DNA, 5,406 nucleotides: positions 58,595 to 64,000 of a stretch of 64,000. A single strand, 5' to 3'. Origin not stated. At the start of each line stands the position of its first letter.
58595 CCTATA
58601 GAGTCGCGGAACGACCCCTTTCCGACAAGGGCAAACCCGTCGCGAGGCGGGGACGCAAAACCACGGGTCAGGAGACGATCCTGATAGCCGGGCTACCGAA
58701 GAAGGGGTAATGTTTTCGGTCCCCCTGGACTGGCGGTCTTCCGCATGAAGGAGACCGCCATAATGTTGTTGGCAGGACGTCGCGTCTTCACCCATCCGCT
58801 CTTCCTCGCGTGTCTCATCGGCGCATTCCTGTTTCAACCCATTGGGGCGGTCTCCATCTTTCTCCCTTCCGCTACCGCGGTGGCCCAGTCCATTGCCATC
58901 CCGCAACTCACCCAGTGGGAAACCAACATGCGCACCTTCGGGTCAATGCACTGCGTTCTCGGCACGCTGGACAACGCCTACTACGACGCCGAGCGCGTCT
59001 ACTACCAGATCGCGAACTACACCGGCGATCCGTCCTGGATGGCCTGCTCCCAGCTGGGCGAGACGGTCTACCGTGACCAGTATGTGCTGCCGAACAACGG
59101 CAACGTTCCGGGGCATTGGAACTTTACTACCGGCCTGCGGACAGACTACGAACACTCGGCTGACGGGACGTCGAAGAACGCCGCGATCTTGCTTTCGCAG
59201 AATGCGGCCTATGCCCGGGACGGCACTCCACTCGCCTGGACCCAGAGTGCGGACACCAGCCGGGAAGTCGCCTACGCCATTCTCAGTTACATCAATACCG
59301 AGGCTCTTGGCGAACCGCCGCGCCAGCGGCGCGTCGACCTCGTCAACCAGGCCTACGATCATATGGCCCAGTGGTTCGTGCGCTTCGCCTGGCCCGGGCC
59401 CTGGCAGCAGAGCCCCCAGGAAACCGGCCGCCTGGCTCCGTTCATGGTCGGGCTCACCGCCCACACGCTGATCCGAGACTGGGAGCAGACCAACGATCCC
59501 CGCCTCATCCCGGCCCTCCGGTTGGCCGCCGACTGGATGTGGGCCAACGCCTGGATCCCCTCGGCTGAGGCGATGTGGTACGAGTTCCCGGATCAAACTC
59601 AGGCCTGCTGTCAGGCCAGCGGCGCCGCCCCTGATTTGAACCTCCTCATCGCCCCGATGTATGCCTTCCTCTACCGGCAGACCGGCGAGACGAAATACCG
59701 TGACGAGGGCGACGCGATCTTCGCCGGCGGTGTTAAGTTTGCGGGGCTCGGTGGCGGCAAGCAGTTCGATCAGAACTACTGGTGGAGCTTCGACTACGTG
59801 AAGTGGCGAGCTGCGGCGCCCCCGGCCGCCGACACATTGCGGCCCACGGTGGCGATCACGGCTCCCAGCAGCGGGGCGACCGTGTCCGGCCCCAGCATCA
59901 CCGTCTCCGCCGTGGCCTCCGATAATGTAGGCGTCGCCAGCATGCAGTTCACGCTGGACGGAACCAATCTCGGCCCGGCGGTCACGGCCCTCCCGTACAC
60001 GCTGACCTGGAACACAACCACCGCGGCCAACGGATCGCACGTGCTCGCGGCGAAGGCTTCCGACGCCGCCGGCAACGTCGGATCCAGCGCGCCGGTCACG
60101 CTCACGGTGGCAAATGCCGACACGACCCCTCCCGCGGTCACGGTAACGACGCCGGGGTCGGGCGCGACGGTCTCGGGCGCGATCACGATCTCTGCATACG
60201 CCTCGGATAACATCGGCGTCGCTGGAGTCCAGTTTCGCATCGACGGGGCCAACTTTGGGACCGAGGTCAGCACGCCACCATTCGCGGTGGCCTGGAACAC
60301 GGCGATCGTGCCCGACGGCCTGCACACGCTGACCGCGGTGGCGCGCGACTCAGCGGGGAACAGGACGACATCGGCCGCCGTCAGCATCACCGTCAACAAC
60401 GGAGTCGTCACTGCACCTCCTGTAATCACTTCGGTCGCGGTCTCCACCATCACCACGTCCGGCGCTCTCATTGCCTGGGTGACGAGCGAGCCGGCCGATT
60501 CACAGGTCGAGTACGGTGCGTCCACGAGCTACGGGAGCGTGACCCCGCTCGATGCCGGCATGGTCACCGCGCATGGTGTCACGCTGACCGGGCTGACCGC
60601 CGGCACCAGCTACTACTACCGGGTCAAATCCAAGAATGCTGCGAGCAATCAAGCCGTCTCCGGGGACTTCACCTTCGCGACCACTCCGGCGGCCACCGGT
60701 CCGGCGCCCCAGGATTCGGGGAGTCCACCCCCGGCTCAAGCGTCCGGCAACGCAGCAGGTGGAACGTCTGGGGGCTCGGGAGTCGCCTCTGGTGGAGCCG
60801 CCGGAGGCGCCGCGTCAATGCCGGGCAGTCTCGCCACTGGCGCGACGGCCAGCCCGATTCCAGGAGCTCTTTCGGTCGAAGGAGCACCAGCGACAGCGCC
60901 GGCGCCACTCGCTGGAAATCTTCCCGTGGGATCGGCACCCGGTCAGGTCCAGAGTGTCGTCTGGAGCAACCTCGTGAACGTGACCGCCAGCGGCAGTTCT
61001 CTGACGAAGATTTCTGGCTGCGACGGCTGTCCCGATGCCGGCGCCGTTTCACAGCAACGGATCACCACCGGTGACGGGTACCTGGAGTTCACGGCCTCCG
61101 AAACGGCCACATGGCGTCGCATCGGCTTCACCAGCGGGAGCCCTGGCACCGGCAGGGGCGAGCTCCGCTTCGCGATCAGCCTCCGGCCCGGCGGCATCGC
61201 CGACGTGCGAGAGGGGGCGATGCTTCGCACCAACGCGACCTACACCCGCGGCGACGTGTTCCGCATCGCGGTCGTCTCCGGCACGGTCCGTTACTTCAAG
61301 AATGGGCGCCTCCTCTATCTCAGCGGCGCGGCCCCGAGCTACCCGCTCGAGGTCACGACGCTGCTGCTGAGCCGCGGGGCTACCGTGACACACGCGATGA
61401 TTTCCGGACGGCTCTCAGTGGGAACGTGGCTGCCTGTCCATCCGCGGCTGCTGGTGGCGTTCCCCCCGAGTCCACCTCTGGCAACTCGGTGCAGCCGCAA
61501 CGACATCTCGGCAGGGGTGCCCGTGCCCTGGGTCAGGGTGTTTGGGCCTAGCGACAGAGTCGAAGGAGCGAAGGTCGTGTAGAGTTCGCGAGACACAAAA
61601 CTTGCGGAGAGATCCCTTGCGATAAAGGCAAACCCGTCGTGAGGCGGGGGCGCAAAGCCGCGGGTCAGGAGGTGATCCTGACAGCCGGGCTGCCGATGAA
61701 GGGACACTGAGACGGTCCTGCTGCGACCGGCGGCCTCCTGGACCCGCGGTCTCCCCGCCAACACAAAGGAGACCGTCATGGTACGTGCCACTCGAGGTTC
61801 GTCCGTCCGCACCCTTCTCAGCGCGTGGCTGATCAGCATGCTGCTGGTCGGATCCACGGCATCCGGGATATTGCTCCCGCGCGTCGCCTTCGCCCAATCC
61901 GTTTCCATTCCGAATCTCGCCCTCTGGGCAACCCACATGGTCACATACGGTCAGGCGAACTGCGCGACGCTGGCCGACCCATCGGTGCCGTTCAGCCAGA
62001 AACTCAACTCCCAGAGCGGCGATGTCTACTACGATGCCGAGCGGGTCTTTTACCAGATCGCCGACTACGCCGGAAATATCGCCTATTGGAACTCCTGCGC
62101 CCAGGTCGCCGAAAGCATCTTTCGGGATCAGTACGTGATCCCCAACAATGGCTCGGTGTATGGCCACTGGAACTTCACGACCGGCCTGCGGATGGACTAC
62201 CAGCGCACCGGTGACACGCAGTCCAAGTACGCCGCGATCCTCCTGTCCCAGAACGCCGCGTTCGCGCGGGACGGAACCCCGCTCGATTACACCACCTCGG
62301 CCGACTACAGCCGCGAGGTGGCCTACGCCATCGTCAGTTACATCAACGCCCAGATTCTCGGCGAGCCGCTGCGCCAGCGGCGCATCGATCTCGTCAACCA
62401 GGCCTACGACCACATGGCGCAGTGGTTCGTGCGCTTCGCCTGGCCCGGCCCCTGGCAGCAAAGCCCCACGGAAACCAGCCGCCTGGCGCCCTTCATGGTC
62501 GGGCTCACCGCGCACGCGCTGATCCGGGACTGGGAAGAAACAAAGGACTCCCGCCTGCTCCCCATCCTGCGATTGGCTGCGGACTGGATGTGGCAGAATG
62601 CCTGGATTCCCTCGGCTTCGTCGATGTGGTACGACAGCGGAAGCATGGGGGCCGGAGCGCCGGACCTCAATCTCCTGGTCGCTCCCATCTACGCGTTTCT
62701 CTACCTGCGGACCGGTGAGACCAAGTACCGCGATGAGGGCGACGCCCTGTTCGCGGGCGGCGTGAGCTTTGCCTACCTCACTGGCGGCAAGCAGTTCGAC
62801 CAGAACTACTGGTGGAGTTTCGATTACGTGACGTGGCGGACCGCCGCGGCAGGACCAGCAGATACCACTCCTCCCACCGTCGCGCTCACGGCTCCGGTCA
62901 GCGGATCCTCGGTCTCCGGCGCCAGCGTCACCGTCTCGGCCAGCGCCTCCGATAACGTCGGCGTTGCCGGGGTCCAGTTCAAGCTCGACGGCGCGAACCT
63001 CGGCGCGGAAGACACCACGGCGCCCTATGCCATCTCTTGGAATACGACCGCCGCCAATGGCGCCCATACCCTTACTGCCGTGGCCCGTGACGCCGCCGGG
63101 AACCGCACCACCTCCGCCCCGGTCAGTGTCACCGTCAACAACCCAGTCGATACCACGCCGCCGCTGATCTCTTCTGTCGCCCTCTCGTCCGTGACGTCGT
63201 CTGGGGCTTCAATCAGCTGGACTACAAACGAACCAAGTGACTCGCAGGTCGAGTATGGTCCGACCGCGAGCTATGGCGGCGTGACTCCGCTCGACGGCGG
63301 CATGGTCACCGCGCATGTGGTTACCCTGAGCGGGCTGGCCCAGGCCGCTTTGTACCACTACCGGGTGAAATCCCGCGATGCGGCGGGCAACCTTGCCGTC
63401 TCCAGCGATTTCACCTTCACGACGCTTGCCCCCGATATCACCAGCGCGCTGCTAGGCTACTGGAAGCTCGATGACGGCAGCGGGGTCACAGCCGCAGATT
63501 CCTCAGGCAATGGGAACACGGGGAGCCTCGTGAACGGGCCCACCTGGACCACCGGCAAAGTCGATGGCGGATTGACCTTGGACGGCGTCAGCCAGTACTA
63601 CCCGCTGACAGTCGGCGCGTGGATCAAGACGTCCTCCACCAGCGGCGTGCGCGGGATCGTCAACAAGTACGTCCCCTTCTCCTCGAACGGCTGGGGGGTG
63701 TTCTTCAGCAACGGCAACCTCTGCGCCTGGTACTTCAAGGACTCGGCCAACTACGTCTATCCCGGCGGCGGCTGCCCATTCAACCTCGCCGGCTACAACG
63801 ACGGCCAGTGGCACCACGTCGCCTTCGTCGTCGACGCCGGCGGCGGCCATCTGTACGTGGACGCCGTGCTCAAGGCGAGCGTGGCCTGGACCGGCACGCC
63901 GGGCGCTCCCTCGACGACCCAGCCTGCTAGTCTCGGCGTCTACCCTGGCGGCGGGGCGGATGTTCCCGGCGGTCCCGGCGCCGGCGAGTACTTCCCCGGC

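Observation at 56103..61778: Three c-di-GMP-I (GEMM) riboswitch-like leaders, each preceding one of three tandem paralogous secreted Ig/FN3-domain proteins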

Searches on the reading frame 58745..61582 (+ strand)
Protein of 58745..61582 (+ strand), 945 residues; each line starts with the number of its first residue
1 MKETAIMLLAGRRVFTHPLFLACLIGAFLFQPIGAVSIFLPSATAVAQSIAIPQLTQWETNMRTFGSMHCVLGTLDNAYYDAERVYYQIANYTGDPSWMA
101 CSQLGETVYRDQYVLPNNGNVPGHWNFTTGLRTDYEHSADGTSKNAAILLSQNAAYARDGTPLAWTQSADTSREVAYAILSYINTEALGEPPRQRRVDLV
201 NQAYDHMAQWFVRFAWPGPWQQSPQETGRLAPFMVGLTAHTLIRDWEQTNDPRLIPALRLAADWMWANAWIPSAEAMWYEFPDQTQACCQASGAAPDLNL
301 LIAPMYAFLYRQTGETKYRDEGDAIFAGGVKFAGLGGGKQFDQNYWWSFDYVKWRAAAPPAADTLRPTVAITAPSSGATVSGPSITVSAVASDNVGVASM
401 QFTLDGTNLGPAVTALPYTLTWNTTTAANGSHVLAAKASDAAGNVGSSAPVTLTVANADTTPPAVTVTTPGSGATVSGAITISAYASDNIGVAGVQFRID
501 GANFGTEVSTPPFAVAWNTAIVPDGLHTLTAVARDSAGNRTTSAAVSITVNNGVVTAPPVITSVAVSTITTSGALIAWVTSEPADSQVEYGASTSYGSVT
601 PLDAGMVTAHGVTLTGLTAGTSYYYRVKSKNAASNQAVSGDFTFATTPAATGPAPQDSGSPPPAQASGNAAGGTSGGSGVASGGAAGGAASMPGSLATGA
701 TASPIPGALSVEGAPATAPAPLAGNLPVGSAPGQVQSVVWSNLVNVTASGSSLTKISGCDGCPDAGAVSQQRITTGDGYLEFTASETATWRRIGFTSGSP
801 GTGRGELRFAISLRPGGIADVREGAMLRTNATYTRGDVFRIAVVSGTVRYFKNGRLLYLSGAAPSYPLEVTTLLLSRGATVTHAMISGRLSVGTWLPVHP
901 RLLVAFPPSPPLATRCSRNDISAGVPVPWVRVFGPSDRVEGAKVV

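Call 8: search_protein_families(library=pfam, proteins=[window:58745-61582:+], max_evalue=0.01)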
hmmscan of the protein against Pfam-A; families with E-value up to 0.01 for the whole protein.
window:58745-61582:+ (945 aa): 6 families
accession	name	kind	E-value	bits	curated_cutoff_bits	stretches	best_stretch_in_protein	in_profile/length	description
PF17957.7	Big_7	-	1.1e-31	109.7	24.1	2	367-435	1-69/70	Bacterial Ig domain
PF16656.11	Pur_ac_phosph_N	-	6.9e-09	36.6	30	1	564-646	6-93/93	Purple acid Phosphatase, N-terminal domain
PF19077.6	Big_13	-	9.8e-09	36.1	27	2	381-455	27-100/102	Bacterial Ig-like domain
PF13750.12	Big_3_3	-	5.3e-05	23.4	27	0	418-482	3-62/157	Bacterial Ig-like domain (group 3)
PF00041.27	fn3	-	0.00043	20.9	25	1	562-637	4-76/84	Fibronectin type III domain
PF16655.11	PhoD_N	-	0.0079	17.2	30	0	607-634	57-83/90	PhoD-like phosphatase, N-terminal domain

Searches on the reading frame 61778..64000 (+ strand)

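Call 8: search_protein_families(library=pfam, proteins=[window:61778-64000:+], max_evalue=0.01)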
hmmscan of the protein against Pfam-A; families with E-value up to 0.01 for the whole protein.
window:61778-64000:+ (741 aa): 6 families
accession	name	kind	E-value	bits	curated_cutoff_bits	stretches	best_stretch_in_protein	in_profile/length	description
PF17957.7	Big_7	-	1.1e-19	71.3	24.1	1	366-434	1-70/70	Bacterial Ig domain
PF13385.13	Laminin_G_3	-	2.6e-13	50.8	27.6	1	608-731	17-133/151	Concanavalin A-like lectin/glucanases superfamily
PF16656.11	Pur_ac_phosph_N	-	6e-07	30.4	30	1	467-549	6-93/93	Purple acid Phosphatase, N-terminal domain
PF19077.6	Big_13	-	2.4e-06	28.4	27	1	402-453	46-100/102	Bacterial Ig-like domain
PF00041.27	fn3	-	0.001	19.6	25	1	466-543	5-79/84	Fibronectin type III domain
PF02210.31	Laminin_G_2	-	0.0058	17.5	22.9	0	673-719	50-96/126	Laminin G domain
